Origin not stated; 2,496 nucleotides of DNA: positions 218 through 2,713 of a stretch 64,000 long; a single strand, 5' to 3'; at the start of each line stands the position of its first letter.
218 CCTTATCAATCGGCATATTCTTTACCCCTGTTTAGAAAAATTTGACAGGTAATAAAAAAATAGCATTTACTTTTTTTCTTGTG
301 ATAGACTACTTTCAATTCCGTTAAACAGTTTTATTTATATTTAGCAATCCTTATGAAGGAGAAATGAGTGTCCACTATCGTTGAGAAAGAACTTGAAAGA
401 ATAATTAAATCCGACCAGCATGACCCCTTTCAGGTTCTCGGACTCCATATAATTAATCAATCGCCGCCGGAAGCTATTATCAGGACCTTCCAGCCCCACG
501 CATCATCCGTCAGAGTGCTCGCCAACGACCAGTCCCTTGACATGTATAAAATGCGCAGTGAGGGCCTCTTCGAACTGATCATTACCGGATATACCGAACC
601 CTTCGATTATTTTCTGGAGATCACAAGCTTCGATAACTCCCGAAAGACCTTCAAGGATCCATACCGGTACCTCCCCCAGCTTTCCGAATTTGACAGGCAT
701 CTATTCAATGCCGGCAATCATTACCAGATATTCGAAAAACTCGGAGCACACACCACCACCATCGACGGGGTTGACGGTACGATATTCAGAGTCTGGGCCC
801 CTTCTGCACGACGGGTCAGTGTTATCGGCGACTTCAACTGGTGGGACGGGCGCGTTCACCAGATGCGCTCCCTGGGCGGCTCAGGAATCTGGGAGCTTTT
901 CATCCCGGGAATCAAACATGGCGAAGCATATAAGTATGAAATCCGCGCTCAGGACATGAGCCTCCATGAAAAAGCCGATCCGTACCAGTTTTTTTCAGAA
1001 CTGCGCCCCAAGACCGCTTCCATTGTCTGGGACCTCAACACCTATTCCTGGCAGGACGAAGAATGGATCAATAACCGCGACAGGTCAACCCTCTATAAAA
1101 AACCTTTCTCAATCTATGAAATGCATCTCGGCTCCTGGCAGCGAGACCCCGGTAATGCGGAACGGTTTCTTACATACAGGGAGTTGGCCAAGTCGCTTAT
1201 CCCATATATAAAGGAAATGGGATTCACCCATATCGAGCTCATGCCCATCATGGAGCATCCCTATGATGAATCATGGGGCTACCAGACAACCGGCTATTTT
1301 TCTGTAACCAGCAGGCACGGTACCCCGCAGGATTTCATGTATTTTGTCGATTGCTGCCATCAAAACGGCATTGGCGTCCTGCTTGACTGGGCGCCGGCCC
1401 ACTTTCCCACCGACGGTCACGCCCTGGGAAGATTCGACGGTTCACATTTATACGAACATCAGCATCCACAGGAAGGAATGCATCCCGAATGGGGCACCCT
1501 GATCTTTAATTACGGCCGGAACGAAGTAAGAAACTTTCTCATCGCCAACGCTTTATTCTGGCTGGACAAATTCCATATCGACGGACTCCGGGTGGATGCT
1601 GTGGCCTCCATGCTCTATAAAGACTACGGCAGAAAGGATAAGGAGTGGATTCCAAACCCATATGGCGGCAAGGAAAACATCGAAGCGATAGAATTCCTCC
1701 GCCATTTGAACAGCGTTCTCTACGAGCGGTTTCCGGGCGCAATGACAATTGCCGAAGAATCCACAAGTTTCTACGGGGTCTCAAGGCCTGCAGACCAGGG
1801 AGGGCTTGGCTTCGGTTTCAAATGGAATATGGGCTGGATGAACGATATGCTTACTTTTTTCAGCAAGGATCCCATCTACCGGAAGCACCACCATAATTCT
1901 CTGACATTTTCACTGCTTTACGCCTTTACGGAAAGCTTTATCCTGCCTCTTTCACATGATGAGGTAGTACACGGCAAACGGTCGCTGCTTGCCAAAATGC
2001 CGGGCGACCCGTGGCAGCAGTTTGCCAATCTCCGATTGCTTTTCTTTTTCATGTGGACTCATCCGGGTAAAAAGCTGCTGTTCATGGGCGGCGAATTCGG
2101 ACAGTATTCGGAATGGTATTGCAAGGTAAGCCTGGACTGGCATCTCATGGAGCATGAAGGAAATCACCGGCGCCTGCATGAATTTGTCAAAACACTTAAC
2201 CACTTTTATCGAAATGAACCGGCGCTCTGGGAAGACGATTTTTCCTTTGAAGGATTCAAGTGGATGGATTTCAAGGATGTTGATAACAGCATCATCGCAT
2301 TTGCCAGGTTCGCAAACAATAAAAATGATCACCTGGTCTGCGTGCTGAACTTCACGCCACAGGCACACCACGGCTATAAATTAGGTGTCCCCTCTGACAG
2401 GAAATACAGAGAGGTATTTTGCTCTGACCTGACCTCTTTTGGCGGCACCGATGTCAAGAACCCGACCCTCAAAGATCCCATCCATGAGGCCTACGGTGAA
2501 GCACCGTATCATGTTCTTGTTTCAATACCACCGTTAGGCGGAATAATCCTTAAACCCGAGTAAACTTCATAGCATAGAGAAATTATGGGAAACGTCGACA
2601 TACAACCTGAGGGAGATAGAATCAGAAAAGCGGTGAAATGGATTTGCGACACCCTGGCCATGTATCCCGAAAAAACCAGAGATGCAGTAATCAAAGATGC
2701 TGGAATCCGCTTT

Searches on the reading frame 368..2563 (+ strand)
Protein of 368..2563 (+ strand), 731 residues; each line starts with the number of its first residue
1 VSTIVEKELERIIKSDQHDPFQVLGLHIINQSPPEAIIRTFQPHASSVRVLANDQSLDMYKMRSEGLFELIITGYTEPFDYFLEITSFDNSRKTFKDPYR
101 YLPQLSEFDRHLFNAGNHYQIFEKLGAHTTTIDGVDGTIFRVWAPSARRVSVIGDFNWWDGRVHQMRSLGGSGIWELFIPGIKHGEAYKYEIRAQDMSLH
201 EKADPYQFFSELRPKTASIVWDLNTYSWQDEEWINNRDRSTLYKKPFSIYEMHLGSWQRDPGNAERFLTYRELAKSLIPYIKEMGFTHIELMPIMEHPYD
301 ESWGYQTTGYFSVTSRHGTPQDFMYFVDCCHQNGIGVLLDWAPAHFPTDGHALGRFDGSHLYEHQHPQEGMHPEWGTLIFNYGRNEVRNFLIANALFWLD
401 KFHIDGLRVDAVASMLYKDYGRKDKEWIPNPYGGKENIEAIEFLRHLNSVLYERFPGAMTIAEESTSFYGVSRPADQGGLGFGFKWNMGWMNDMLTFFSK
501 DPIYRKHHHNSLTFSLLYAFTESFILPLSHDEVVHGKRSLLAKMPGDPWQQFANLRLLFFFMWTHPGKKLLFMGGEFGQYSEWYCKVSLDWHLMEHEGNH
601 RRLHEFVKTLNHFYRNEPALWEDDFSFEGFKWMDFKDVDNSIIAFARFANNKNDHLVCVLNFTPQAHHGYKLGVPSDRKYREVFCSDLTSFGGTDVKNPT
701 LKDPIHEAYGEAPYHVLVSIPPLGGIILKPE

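Call 32: find_encoding_contigs(protein=window:368-2563:+, flank=10000, max_places=5)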
Protein window:368-2563:+ (731 aa): 3 contigs read that carry it; 2 places shown.
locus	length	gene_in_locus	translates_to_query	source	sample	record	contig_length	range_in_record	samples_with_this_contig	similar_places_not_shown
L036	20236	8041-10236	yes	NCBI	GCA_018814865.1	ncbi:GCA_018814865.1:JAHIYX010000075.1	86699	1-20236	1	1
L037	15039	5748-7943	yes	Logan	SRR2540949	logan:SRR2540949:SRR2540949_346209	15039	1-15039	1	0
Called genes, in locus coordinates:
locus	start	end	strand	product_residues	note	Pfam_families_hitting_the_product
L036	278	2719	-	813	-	PF01326:PPDK_N, PF00391:PEP-utilizers, PF02896:PEP-utilizers_C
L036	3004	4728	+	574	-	PF02878:PGM_PMM_I, PF02879:PGM_PMM_II, PF02880:PGM_PMM_III, PF00408:PGM_PMM_IV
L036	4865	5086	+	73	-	PF01106:NifU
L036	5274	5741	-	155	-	PF02590:SPOUT_MTase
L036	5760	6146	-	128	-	PF03692:CxxCxxCC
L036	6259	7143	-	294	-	PF00491:Arginase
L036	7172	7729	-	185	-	PF02622:DUF179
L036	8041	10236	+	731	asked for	PF22019:GlgB_N, PF02922:CBM_48, PF00128:Alpha-amylase, PF02806:Alpha-amylase_C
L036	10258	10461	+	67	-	-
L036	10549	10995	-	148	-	PF06676:DUF1178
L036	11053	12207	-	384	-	PF12038:QTMAN_N, PF20706:GT4-conflict (weak), PF00534:Glycos_transf_1, PF13692:Glyco_trans_1_4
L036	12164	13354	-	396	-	PF00155:Aminotran_1_2, PF01041:DegT_DnrJ_EryC1 (weak)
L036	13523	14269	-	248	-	PF05099:TerB, PF00226:DnaJ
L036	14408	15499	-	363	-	PF13401:AAA_22 (faint), PF02881:SRP54_N, PF03266:NTPase_1 (faint), PF06414:Zeta_toxin, PF13604:AAA_30 (weak), PF00448:SRP54, PF02374:ArsA_ATPase (faint)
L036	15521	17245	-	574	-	PF02401:LYTB, PF01040:UbiA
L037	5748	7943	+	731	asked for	PF22019:GlgB_N, PF02922:CBM_48, PF00128:Alpha-amylase, PF02806:Alpha-amylase_C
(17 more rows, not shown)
